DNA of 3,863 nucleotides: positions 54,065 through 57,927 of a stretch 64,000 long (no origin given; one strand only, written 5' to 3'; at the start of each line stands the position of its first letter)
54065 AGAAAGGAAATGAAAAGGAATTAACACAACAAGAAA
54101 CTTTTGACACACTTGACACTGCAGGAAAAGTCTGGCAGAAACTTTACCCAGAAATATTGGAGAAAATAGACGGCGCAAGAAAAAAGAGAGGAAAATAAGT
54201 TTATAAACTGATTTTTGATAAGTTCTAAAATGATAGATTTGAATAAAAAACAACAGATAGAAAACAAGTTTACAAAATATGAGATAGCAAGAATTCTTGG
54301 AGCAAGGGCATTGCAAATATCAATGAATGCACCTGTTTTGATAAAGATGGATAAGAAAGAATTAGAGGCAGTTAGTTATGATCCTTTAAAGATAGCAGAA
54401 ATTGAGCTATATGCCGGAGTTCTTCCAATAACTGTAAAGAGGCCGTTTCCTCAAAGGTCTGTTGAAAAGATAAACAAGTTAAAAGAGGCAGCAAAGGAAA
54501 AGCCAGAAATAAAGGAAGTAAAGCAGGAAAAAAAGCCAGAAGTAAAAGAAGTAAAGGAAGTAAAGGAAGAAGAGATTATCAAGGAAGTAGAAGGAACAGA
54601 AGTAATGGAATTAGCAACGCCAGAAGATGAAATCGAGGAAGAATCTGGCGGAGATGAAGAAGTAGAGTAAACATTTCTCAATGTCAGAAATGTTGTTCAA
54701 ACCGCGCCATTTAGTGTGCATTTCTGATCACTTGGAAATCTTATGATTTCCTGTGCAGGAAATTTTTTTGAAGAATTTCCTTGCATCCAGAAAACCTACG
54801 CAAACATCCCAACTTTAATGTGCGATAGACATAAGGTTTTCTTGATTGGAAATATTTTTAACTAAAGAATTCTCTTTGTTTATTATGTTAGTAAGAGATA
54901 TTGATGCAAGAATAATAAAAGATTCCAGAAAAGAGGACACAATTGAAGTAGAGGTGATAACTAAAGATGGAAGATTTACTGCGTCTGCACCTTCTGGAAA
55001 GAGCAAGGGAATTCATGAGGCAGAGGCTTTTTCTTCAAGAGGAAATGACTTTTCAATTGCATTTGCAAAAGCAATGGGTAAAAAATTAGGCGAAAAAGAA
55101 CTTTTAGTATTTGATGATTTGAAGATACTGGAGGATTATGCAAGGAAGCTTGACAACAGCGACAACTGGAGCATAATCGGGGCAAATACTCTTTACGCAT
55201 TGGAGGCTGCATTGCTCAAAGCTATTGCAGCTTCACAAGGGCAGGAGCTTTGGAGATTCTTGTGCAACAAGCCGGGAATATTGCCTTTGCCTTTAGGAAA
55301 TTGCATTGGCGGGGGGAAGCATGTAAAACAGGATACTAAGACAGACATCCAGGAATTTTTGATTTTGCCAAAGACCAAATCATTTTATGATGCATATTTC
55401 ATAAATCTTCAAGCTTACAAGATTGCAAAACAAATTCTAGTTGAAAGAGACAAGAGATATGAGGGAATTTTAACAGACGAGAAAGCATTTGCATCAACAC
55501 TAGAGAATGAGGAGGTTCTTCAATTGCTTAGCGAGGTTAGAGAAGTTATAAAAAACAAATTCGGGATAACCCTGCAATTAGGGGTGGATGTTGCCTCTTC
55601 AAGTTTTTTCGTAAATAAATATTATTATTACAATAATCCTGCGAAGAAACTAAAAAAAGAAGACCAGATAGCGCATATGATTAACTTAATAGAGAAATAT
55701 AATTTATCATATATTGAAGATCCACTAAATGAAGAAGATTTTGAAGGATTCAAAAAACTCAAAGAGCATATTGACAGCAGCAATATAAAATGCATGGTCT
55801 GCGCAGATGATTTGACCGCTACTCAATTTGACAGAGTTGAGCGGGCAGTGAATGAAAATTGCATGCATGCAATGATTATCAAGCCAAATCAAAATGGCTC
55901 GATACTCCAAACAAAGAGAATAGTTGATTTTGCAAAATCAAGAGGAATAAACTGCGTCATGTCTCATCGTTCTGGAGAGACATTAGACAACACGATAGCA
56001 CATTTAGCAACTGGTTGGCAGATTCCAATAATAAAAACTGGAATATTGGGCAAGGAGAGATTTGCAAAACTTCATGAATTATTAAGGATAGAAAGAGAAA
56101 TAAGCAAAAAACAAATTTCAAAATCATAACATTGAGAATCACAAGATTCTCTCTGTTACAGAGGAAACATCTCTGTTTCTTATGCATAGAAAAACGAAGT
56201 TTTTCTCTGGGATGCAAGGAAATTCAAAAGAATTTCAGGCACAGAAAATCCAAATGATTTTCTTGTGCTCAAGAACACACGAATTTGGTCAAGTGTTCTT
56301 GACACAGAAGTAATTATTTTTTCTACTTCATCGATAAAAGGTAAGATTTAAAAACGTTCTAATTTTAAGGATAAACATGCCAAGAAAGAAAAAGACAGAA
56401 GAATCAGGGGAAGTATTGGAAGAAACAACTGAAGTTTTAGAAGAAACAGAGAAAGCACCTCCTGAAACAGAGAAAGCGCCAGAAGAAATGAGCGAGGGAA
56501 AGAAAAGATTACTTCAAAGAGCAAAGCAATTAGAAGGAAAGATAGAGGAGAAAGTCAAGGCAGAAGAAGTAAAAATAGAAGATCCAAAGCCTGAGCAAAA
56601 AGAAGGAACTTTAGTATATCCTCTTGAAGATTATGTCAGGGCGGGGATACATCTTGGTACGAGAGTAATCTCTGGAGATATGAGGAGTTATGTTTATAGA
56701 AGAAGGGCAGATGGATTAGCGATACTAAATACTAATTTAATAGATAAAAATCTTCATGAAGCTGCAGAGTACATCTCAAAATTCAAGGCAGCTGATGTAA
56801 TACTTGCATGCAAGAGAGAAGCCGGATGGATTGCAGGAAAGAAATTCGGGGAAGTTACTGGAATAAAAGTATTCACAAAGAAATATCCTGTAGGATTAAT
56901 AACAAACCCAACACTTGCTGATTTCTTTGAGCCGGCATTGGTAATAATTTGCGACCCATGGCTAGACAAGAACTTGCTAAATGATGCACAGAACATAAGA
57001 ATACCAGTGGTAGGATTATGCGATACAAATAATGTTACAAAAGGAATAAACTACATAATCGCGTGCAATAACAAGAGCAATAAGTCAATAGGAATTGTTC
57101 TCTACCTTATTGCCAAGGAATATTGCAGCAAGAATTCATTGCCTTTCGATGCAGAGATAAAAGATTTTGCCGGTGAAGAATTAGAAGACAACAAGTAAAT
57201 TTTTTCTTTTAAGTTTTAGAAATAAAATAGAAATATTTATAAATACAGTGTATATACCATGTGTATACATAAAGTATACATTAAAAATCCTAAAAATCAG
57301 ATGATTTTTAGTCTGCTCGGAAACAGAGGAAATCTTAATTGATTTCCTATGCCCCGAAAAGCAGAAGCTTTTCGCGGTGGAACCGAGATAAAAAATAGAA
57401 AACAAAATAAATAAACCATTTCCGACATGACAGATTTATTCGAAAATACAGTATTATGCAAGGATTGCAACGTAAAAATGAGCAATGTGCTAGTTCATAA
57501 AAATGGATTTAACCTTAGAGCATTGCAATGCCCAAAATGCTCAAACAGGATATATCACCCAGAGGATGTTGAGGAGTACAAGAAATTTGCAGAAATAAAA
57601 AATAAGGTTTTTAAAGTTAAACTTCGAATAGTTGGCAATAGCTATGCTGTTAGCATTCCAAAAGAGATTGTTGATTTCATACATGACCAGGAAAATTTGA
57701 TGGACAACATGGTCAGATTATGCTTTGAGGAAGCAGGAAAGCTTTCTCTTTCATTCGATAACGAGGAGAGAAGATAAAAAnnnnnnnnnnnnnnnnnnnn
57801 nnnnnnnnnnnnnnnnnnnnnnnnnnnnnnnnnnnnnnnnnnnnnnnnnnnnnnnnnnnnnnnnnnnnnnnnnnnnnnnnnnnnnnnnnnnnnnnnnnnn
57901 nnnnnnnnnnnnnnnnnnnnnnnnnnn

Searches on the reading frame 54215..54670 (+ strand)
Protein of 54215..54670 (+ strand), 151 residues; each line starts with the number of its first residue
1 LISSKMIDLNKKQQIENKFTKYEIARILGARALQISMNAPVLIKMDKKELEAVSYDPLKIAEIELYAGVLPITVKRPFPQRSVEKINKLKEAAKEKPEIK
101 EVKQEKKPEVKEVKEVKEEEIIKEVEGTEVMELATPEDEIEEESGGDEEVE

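Call 52: search_protein_families(library=pfam, proteins=[window:54215-54670:+], max_evalue=0.01)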
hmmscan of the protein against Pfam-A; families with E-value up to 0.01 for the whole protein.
window:54215-54670:+ (151 aa): 1 family
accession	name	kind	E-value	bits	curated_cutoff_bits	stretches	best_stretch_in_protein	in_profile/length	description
PF01192.27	RNA_pol_Rpb6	-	3.8e-09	36.9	26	1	17-72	5-53/53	RNA polymerase Rpb6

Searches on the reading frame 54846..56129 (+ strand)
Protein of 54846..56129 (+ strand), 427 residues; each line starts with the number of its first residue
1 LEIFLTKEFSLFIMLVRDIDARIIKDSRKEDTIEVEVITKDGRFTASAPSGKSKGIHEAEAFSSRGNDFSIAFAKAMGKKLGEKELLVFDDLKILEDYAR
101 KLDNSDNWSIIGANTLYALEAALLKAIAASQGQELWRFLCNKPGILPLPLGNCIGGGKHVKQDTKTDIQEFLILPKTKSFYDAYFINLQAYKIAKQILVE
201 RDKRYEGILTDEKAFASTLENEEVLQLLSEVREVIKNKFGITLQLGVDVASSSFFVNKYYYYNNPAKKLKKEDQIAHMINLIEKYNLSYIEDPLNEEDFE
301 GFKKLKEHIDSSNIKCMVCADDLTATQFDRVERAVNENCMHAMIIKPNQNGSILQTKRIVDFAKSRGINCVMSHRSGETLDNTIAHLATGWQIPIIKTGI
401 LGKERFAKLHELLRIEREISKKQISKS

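Call 52: search_protein_families(library=pfam, proteins=[window:54846-56129:+], max_evalue=0.01)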
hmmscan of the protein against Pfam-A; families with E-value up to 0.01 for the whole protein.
window:54846-56129:+ (427 aa): 4 families
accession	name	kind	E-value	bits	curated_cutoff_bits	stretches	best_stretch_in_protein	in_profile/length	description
PF00113.28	Enolase_C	-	5.5e-52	177.3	21.5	1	145-422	3-284/296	Enolase, C-terminal TIM barrel domain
PF03952.21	Enolase_N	-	2e-17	64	35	1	16-139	1-131/131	Enolase, N-terminal domain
PF13378.12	MR_MLE_C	-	6.1e-10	39.6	29.4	1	271-387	56-165/219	Enolase C-terminal domain-like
PF07476.17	MAAL_C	-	2.2e-06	27.5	27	1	283-379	104-202/249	Methylaspartate ammonia-lyase C-terminus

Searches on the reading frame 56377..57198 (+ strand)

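Call 52: search_protein_families(library=pfam, proteins=[window:56377-57198:+], max_evalue=0.01)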
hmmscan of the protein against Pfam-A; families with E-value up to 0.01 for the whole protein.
window:56377-57198:+ (273 aa): 1 family
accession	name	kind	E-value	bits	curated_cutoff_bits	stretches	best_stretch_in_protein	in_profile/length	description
PF00318.25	Ribosomal_S2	-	1.5e-15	57.5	26.1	1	186-247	150-211/216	Ribosomal protein S2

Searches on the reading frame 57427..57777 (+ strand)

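Call 52: search_protein_families(library=pfam, proteins=[window:57427-57777:+], max_evalue=0.01)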
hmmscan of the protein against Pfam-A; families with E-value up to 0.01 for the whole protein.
window:57427-57777:+ (116 aa): 1 family
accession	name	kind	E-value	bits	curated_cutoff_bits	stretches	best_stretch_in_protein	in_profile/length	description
PF04014.23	MazE_antitoxin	-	0.00026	21.3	24.7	1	67-83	2-18/48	Antidote-toxin recognition MazE, bacterial antitoxin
